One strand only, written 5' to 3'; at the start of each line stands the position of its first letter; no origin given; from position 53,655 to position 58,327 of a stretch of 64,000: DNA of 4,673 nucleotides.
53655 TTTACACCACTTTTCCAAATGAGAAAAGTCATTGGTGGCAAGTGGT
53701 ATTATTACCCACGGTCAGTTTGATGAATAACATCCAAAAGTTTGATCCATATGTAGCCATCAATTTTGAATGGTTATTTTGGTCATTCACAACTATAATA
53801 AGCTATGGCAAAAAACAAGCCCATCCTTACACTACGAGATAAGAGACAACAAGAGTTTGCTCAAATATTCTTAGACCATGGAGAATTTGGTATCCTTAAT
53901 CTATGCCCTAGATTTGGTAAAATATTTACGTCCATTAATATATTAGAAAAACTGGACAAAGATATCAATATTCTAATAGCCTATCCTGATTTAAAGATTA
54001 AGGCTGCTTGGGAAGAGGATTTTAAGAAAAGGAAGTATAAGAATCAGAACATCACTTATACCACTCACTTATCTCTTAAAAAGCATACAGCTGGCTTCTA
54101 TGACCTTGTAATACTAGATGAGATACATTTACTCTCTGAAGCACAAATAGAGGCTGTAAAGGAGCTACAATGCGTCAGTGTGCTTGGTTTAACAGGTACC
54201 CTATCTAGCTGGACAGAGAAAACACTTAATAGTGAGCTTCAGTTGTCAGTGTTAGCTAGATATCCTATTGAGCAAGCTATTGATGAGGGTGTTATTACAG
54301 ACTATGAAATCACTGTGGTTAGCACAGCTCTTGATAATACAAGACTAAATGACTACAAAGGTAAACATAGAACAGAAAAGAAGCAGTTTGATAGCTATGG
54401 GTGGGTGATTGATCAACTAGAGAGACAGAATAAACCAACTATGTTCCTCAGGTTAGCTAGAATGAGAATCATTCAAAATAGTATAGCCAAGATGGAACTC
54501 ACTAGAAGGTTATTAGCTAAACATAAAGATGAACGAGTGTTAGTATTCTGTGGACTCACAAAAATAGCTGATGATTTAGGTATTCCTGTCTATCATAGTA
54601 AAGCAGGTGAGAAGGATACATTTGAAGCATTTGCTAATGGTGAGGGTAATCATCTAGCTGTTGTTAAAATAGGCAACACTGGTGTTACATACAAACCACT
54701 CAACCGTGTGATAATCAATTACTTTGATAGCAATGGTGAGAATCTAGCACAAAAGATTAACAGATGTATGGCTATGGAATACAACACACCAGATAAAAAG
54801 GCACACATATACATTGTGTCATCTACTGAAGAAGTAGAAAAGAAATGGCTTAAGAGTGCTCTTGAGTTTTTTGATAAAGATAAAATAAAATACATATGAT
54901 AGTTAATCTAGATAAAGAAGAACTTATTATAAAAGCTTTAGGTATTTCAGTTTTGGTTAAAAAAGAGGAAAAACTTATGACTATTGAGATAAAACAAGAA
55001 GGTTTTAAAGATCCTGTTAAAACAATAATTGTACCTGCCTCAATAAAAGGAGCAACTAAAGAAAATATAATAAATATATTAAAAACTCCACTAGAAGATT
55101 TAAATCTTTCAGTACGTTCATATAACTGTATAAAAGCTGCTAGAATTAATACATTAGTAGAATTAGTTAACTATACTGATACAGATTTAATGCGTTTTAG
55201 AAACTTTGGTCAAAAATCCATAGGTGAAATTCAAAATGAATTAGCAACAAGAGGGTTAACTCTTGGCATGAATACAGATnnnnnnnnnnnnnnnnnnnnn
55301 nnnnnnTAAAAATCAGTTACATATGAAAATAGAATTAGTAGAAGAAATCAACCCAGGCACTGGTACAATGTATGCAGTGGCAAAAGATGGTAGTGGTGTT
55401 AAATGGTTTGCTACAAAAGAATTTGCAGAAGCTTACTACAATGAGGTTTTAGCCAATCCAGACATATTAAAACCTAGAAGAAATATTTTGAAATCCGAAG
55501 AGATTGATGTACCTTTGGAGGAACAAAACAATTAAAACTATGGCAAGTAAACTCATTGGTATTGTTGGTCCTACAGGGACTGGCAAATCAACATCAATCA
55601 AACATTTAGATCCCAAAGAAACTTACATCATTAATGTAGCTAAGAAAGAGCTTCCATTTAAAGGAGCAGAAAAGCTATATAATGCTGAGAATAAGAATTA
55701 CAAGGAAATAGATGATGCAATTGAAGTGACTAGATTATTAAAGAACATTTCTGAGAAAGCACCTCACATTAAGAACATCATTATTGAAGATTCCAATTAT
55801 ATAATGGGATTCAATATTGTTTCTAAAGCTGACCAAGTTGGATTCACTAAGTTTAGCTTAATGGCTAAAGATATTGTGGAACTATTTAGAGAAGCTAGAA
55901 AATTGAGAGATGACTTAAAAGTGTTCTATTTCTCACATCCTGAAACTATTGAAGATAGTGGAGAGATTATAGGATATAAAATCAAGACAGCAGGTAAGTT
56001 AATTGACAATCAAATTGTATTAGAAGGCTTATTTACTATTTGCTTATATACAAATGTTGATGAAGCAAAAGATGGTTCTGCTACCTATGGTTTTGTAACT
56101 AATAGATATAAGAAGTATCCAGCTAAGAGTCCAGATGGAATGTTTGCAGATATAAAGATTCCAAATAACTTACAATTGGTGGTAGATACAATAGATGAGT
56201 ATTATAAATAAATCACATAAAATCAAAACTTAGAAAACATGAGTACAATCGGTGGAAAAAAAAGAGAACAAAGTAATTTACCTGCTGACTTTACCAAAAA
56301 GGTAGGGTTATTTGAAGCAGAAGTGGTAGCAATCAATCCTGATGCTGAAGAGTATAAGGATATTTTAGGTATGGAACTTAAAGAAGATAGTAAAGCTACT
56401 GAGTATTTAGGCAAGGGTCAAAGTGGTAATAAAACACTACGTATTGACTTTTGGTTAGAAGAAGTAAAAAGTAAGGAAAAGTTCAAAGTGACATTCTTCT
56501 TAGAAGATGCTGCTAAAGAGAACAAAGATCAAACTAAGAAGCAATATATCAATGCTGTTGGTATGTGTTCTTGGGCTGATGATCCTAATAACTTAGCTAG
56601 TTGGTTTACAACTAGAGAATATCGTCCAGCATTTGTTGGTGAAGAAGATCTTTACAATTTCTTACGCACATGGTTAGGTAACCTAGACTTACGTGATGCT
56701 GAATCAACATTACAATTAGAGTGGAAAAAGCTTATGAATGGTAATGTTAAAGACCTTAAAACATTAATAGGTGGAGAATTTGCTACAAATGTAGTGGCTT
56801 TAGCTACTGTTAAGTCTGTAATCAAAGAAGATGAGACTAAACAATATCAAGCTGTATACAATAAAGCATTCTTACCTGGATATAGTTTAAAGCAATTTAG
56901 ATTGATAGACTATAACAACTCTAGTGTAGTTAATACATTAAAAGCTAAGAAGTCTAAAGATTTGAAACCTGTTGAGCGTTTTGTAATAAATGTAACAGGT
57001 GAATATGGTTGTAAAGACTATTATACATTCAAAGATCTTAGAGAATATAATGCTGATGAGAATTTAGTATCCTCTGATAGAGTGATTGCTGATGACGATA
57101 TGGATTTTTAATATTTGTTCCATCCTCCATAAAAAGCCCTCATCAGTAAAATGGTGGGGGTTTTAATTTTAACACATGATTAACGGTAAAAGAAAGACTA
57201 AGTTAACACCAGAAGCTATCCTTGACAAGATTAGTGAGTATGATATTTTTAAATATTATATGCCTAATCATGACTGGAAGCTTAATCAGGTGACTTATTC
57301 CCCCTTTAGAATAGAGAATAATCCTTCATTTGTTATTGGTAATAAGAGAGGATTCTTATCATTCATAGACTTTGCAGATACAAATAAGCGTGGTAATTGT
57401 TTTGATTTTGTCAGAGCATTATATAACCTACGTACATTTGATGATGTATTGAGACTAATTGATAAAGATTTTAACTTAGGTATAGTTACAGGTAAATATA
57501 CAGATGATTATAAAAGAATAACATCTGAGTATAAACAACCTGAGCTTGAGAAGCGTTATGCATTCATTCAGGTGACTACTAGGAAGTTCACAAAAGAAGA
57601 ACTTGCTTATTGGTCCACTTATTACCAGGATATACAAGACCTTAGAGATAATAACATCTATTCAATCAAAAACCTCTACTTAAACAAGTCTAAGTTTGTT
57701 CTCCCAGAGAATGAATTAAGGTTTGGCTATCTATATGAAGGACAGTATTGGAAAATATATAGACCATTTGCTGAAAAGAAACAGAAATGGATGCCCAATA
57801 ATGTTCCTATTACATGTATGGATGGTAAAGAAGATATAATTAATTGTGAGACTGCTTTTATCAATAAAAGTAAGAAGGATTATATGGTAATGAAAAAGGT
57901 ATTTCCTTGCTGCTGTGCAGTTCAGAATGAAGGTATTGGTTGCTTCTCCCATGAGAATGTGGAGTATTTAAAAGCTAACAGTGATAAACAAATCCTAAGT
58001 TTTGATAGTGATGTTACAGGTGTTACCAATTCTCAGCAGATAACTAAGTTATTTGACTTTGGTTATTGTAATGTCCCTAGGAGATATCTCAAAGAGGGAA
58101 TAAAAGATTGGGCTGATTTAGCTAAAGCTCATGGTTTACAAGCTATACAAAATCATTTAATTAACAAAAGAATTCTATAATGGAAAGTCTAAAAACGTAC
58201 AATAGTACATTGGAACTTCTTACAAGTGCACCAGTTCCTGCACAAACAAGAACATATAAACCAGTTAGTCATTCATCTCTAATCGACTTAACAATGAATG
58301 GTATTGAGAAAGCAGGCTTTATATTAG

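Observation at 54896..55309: Free-standing RNA polymerase alpha-subunit C-terminal domain (alphaCTD) encoded by the phage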

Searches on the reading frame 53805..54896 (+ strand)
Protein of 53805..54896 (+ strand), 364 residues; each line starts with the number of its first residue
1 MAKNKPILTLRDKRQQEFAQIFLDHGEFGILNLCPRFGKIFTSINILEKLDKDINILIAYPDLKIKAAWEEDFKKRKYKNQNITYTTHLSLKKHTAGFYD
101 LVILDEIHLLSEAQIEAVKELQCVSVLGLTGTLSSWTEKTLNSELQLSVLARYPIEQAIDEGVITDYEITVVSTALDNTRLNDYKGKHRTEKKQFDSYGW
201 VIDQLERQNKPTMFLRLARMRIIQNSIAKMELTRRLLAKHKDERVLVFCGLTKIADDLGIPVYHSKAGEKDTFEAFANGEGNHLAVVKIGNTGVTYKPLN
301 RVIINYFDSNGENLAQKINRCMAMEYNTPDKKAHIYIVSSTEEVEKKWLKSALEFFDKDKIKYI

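Call 11: search_protein_families(library=phrogs, proteins=[window:53805-54896:+], max_evalue=0.00001)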
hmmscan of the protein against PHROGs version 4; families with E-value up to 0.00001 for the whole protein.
window:53805-54896:+ (364 aa): 1 family
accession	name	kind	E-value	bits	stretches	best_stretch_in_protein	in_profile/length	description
phrog_16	-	DNA, RNA and nucleotide metabolism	3.3e-15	56.4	1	8-336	271-596/986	DNA helicase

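Call 89: search_dna_similar(query=window:53805-54896:+, collection=phages, mode=protein, max_evalue=1e-8, max_rows=10)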
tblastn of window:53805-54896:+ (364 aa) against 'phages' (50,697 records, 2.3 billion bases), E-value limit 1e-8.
Records with a match: 33; places in all: 33; records where one place covers at least 80% of the query: 32.
Best place of each record, by identity: <60% 33.
By first word of the organism name: Flavobacterium 29; uncultured 2; Dulem 1; Kolpuevirus 1.
By host as written in the record: Flavobacterium psychrophilum 950106-1/1 12; Flavobacterium psychrophilum strain FPS-D10 3; Flavobacterium psychrophilum 020612-2/1 3; Flavobacterium psychrophilum FPS-D15 2; Flavobacterium psychrophilum FPS-D10 2; Flavobacterium psychrophilum strain FPS-D15 2; - 2; Flavobacterium psychrophilum strain FPS-S37 1; and 6 more.
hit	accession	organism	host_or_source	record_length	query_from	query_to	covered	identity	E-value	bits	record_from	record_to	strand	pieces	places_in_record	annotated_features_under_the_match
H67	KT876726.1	Flavobacterium phage FpV21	Flavobacterium psychrophilum 950106-1/1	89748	15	364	96%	28.2%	2e-23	107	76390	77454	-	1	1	hypothetical protein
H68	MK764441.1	Flavobacterium phage FPSV-F12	Flavobacterium psychrophilum 950106-1/1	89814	15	364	96%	28.2%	2e-23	107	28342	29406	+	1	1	hypothetical protein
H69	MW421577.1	Flavobacterium phage FPSV-S30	Flavobacterium psychrophilum strain ...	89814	15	364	96%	28.2%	2e-23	107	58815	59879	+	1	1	record has no annotation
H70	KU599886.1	Flavobacterium phage Fpv20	Flavobacterium psychrophilum 950106-1/1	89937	15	364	96%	28.2%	2e-23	107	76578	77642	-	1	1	hypothetical protein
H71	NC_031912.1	Flavobacterium phage Fpv20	Flavobacterium psychrophilum 950106-1/1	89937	15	364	96%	28.2%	2e-23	107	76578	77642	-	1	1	hypothetical protein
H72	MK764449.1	Flavobacterium phage FPSV-S29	Flavobacterium psychrophilum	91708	15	364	96%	28.2%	2e-23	107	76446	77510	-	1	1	hypothetical protein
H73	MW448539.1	Flavobacterium phage FPSV-D24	Flavobacterium psychrophilum strain ...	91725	15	364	96%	28.2%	2e-23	107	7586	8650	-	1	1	record has no annotation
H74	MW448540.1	Flavobacterium phage FPSV-D25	Flavobacterium psychrophilum strain ...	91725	15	364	96%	28.2%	2e-23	107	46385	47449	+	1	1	record has no annotation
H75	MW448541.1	Flavobacterium phage FPSV-D27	Flavobacterium psychrophilum strain ...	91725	15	364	96%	28.2%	2e-23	107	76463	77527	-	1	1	record has no annotation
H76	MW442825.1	Flavobacterium phage FPSV-D5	Flavobacterium psychrophilum FPS-D15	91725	15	364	96%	28.2%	2e-23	107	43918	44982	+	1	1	record has no annotation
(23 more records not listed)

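Call 90: get_annotated_region(hit=H71, flank=3500)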
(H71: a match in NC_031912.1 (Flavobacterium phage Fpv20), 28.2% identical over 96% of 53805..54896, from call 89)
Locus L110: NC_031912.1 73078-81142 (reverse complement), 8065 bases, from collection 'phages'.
description: Flavobacterium phage Fpv20, complete genome.
organism: Flavobacterium phage Fpv20 (NCBI taxid 1814283)
taxonomy: Viruses; Duplodnaviria; Heunggongvirae; Uroviricota; Caudoviricetes; Fipvunavirus
host: Flavobacterium psychrophilum 950106-1/1; source: -; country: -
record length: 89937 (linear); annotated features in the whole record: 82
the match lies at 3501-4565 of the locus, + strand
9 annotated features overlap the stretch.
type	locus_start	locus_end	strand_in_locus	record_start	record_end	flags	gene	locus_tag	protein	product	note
CDS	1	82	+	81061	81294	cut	-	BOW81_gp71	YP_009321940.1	hypothetical protein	-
CDS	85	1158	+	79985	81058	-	-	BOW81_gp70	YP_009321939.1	DNA polymerase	-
CDS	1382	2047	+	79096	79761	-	-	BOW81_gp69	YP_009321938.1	homing endonuclease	-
CDS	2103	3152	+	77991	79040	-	-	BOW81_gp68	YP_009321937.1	DNA polymerase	-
CDS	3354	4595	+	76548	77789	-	-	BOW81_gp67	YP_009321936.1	hypothetical protein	-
CDS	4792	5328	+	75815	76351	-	-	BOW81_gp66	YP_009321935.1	hypothetical protein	-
CDS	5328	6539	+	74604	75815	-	-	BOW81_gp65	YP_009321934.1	hypothetical protein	-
CDS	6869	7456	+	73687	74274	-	-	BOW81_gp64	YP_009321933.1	hypothetical protein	-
CDS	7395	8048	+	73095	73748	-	-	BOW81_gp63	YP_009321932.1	Sak4-like ssDNA annealing protein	-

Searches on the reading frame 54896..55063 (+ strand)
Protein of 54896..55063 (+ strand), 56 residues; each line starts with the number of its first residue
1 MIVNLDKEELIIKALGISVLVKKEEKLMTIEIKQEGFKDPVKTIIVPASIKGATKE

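Call 82: search_solved_structures(query=A5, max_evalue=10)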
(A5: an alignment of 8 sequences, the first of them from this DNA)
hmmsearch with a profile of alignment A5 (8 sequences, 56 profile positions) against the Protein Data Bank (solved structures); distinct sequences matched with E-value up to 10: 3.
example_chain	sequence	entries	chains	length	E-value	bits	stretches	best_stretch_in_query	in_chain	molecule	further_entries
5ecj_F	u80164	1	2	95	1.7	11.6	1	30-54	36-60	Monobody Mb(S4)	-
7jxu_D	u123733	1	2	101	2.1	11.3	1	28-54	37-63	Monobody 32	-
7f8f_A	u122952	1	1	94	2.5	11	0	4-32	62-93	Robl_LC7 domain-containing protein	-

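Call 83: search_protein_families(library=pfam, alignment_id=A5, max_evalue=10)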
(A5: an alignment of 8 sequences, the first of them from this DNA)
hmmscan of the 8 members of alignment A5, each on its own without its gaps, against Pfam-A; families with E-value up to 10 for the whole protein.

A. member 1, seq(56 aa): 0 families

B. families by the number of members that match (of 8 scanned): 1 family
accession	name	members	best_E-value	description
PF09371.15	Tex_N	1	0.06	Tex-like protein N-terminal domain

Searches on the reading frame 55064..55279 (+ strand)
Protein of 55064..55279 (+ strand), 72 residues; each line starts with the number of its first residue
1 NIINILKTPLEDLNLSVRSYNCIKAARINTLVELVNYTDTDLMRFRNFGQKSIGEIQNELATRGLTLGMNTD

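Call 88: search_dna_similar(query=window:55064-55279:+, collection=phages, mode=protein, max_evalue=1, max_rows=60)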
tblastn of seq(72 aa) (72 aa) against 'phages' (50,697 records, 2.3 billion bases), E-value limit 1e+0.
Records with a match: 29; places in all: 31; records where one place covers at least 80% of the query: 22.
Best place of each record, by identity: <60% 29.
By first word of the organism name: Bacteriophage 11; Salmonella 3; Synechococcus 3; Acinetobacter 2; Staphylococcus 2; Listeria 2; Enterococcus 2; Bacillus 2; Ruegeria 2.
By host as written in the record: - 14; Parasynechococcus marenigrum WH 8102 3; Homo sapiens 2; Staphylococcus aureus 2; Listeria monocytogenes 2; Bacillus megaterium DSM 319 2; Ruegeria pomeroyi DSS-3 2; Salmonella enterica subsp. enterica serovar Kentucky 1; and 1 more.
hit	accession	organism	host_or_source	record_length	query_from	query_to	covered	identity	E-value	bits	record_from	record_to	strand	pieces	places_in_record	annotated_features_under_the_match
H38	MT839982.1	Bacteriophage sp.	human fecal samples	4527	4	70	93%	49.3%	1e-14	71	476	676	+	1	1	record has no annotation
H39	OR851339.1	Salmonella phage S.Kent 1-2-1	Salmonella enterica subsp. enterica ...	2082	5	69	90%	49.2%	7e-13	67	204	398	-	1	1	record has no annotation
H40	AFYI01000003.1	Salmonella enterica subsp. enterica serovar Infantis str. ...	Homo sapiens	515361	5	69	90%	49.2%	7e-13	67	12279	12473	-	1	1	DNA-directed RNA polymerase, alpha subunit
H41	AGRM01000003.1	Salmonella enterica subsp. houtenae str. ATCC BAA-1581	Homo sapiens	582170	5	69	90%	49.2%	7e-13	67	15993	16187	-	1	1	DNA-directed RNA polymerase, alpha subunit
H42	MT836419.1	Bacteriophage sp.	human fecal samples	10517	5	68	89%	48.4%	1e-13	69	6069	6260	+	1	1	record has no annotation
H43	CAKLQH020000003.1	Acinetobacter phage MD-2021a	not known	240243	5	69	90%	47.7%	5e-12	64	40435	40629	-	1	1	rpoA: DNA-directed RNA polymerase subunit alpha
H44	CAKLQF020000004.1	Acinetobacter phage MD-2021a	not known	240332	5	69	90%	47.7%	5e-12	64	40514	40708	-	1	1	rpoA: DNA-directed RNA polymerase subunit alpha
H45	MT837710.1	Bacteriophage sp.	human fecal samples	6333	5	67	88%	49.2%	3e-12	65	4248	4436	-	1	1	record has no annotation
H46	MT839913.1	Bacteriophage sp.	human fecal samples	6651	5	72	94%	44.1%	3e-12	65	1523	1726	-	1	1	record has no annotation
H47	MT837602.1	Bacteriophage sp.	human fecal samples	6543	5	65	85%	49.2%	1e-11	63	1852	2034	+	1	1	record has no annotation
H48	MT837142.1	Bacteriophage sp.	human fecal samples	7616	10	68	82%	50.8%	1e-11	63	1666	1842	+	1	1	record has no annotation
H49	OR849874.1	Staphylococcus phage SA 1298 Kay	Staphylococcus aureus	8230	5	67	88%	46.0%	2e-12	66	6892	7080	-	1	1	record has no annotation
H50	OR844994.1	Staphylococcus phage SA 1306 Kay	Staphylococcus aureus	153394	5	67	88%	46.0%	2e-12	66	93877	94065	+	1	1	record has no annotation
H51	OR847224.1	Listeria phage LM 4-11-1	Listeria monocytogenes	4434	4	67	89%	45.3%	8e-12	64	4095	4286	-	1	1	record has no annotation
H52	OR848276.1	Listeria phage LM 4-14-1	Listeria monocytogenes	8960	4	67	89%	45.3%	1e-11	63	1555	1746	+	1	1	record has no annotation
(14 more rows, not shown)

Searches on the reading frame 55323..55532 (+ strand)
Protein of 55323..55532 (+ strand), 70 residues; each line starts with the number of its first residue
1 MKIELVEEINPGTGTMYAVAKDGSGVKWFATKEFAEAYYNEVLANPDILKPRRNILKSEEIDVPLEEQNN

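Call 11: search_protein_families(library=phrogs, proteins=[window:55323-55532:+], max_evalue=0.00001)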
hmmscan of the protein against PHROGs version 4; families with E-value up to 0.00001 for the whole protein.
window:55323-55532:+ (70 aa): 0 families

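Call 75: search_protein_families(library=phrogs, proteins=[window:55323-55532:+], max_evalue=0.001)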
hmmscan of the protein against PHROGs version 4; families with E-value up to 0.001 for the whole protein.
window:55323-55532:+ (70 aa): 0 families

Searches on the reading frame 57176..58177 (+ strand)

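Call 11: search_protein_families(library=phrogs, proteins=[window:57176-58177:+], max_evalue=0.00001)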
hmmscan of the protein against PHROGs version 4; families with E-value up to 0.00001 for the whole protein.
window:57176-58177:+ (334 aa): 1 family
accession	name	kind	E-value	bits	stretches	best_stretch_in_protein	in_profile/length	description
phrog_12622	-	DNA, RNA and nucleotide metabolism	5.4e-31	109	1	5-325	21-360/415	DNA primase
